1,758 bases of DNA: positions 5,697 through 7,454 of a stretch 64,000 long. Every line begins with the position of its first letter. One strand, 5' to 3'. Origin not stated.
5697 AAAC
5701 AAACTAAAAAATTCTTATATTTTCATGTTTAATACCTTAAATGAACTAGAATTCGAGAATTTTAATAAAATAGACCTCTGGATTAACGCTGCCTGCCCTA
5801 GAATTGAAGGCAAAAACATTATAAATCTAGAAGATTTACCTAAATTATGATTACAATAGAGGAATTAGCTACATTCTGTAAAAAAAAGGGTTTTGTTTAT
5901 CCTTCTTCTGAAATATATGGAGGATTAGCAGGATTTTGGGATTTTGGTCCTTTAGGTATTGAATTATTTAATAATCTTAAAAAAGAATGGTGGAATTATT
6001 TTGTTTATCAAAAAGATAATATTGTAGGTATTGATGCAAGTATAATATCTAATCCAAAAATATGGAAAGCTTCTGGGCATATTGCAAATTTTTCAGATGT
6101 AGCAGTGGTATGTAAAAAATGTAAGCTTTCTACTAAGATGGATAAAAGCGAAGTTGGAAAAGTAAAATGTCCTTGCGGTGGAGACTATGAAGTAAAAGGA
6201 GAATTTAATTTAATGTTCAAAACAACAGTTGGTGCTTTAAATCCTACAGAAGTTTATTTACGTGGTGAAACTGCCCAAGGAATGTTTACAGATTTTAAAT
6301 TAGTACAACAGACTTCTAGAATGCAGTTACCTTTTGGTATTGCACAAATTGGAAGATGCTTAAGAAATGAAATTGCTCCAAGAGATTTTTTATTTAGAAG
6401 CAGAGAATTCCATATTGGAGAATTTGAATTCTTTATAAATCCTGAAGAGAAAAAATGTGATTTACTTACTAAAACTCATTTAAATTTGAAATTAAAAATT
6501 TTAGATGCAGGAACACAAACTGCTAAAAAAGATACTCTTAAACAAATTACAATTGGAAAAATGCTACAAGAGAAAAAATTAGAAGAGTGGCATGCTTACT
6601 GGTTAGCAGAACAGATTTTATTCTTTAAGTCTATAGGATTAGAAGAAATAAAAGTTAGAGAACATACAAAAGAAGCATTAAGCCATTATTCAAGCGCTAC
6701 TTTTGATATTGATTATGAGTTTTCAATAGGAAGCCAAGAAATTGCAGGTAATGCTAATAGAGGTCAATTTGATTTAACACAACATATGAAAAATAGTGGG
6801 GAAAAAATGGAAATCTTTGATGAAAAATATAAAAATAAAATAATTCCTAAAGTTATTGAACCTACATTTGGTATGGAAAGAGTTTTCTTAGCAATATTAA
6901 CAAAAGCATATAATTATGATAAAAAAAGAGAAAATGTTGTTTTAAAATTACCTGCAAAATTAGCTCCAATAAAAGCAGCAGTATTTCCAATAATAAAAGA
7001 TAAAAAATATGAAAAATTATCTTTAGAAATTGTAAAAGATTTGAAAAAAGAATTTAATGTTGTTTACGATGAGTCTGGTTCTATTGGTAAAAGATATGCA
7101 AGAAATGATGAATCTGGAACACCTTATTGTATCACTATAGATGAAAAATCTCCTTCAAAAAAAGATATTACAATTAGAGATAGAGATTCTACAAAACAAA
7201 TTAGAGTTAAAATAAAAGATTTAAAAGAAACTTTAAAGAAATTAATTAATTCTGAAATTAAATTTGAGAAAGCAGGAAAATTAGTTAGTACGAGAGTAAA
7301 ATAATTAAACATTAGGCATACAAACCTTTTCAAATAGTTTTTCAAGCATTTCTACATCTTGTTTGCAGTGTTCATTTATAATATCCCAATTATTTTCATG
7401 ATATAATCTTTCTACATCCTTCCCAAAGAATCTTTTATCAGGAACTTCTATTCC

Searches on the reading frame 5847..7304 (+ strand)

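Call 61: search_protein_families(library=pfam, proteins=[window:5847-7304:+], max_evalue=0.00001)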
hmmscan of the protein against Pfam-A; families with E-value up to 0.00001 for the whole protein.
window:5847-7304:+ (485 aa): 2 families
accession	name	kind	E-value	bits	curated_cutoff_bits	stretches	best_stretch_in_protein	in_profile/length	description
PF03129.25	HGTP_anticodon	-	1e-18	67.7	21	1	376-465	1-93/94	Anticodon binding domain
PF00587.30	tRNA-synt_2b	-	3.7e-08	34.1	29.3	0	134-203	9-76/179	tRNA synthetase class II core domain (G, H, P, S and T)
